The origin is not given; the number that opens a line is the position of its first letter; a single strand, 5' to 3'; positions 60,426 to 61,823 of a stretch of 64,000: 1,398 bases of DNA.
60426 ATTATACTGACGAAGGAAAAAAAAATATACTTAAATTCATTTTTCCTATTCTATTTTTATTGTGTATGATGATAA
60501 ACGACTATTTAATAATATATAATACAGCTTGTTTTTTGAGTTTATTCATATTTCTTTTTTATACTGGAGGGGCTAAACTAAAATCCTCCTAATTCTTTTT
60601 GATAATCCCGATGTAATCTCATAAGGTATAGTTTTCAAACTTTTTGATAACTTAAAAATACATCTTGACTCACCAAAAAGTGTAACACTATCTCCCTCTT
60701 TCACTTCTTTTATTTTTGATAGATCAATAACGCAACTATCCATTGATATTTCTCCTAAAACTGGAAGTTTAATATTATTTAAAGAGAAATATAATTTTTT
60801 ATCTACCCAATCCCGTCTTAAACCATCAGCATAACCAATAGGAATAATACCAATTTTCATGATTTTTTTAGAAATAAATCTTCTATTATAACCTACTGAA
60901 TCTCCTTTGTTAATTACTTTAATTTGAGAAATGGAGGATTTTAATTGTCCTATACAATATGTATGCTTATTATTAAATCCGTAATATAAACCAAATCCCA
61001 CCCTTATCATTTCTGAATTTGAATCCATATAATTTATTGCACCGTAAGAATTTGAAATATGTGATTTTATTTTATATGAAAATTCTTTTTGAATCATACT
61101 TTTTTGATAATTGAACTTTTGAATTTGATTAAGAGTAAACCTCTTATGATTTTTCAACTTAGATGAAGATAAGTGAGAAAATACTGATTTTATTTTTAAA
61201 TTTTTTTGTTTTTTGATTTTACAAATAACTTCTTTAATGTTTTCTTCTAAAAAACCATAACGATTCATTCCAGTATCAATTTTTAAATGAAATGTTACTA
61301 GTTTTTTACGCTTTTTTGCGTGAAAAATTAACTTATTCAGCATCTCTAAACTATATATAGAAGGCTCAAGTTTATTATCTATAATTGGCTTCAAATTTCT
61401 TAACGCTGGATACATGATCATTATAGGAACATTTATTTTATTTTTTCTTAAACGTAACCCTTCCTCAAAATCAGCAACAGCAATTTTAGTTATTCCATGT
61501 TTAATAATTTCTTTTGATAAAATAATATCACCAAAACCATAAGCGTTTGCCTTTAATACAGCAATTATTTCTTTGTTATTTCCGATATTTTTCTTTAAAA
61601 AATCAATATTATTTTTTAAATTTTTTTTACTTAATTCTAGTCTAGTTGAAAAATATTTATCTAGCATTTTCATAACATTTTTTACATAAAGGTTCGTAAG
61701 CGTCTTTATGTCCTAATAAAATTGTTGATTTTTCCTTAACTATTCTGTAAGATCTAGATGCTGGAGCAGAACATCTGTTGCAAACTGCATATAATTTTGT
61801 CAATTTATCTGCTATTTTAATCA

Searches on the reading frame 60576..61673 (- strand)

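Call 97: search_protein_families(library=ncbifam, proteins=[window:60576-61673:-], max_evalue=0.00001)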
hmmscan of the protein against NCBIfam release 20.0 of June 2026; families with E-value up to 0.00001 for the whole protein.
window:60576-61673:- (366 aa): 9 families
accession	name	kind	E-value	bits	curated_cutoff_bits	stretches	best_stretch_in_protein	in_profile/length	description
NF008897.0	PRK11930.1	equivalog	5.2e-108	362.1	804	1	5-364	455-818/822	bifunctional UDP-N-acetylmuramoyl-tripeptide:D-alanyl-D-alanine ligase/alanine racemase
TIGR00492.1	alr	equivalog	8.5e-85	284.8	168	1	12-366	5-368/369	alanine racemase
NF033131.1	vanT-G-Cterm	exception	3.5e-77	259.8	460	1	12-364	5-367/368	serine racemase VanT catalytic subunit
NF033132.1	vanT-CELN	equivalog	4.5e-52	177.4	900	1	12-361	342-693/697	membrane-bound serine racemase VanT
NF000791.0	PRK00053.2-2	equivalog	3.1e-44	151.6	218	1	12-366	4-340/340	alanine racemase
NF009879.0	PRK13340.1-4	subfamily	1.5e-41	142.5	434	1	11-336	43-371/406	alanine racemase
NF033133.1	vanT-L-cat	exception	6.5e-39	134.2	750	1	13-361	11-361/366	serine racemase VanT-L catalytic subunit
NF000792.0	PRK00053.2-3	equivalog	1.2e-37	129.9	384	1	12-365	6-358/360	alanine racemase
NF002970.2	PRK03646.1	exception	2.1e-36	125.8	600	1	13-362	8-352/356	catabolic alanine racemase DadX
